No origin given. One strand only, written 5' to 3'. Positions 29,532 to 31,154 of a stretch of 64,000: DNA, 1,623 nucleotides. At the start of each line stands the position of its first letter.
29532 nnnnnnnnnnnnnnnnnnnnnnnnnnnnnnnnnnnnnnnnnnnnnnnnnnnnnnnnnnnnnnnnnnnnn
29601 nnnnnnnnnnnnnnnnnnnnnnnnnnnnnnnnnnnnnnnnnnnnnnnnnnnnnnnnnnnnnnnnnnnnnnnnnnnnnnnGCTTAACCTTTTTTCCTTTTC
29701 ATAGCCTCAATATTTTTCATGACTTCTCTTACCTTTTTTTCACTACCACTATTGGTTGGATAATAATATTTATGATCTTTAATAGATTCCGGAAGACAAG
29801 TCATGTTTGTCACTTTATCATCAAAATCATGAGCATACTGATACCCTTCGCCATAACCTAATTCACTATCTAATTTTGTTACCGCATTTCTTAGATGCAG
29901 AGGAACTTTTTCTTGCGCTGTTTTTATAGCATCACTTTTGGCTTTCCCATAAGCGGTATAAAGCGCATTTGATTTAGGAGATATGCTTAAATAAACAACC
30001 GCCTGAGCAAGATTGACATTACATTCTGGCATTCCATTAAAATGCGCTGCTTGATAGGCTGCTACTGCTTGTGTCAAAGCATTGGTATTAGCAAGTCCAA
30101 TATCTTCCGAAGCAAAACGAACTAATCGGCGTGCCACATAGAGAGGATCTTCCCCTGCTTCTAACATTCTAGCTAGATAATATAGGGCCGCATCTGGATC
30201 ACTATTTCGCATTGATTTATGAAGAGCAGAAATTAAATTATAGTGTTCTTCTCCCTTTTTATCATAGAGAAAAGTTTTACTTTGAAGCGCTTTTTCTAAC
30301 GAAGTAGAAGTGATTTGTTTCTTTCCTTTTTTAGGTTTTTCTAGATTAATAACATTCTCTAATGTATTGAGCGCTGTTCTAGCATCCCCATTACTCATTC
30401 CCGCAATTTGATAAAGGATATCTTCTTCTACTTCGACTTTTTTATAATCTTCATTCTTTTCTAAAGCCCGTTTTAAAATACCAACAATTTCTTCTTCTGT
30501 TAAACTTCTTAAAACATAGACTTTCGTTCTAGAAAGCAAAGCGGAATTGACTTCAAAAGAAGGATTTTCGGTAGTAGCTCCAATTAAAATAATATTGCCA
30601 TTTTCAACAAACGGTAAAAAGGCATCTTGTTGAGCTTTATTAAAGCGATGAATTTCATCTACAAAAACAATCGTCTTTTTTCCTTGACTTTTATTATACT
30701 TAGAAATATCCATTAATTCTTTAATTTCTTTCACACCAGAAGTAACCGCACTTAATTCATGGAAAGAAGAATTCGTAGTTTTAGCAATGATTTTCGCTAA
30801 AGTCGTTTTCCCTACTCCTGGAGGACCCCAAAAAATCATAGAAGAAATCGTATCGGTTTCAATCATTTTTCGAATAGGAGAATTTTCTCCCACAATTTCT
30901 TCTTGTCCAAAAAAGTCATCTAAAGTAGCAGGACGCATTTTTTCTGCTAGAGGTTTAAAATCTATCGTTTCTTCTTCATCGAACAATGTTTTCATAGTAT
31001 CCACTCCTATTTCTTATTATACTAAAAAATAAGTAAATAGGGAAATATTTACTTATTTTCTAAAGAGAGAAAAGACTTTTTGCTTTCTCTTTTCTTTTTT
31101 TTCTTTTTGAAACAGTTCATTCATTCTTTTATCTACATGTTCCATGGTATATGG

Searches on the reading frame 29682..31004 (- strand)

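Call 69: search_protein_families(library=pfam, proteins=[window:29682-31004:-], max_evalue=0.00001)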
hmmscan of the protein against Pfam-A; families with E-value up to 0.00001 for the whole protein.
window:29682-31004:- (440 aa): 9 families
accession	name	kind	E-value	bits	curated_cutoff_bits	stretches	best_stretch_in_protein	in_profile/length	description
PF12002.13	MgsA_C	-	1.2e-66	224.1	27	1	267-432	1-166/167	MgsA AAA+ ATPase C terminal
PF16193.11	AAA_assoc_2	-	3.2e-28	98.2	34.3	1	188-266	3-81/81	AAA C-terminal domain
PF00004.35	AAA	-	1.7e-17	64.6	21.2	1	56-163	1-126/131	ATPase family associated with various cellular activities (AAA)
PF05496.18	RuvB_N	-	7.1e-16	58.8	27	1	23-145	1-121/159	Holliday junction DNA helicase RuvB P-loop domain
PF13173.12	AAA_14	-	9e-08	32.6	27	1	57-173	6-128/129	AAA domain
PF07728.20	AAA_5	-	1.5e-07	32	22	1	56-141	2-98/139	AAA domain (dynein-related subfamily)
PF21960.2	RCF1-5-like_lid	-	2e-06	28.1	27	0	189-216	11-39/43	RCF1/5-like, AAA+ ATPase lid domain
PF05673.19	DUF815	-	2.7e-06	27.2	23.8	0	22-123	21-120/249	Protein of unknown function (DUF815)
PF07724.20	AAA_2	-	9.4e-06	26.2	27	0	52-138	2-104/166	AAA domain (Cdc48 subfamily)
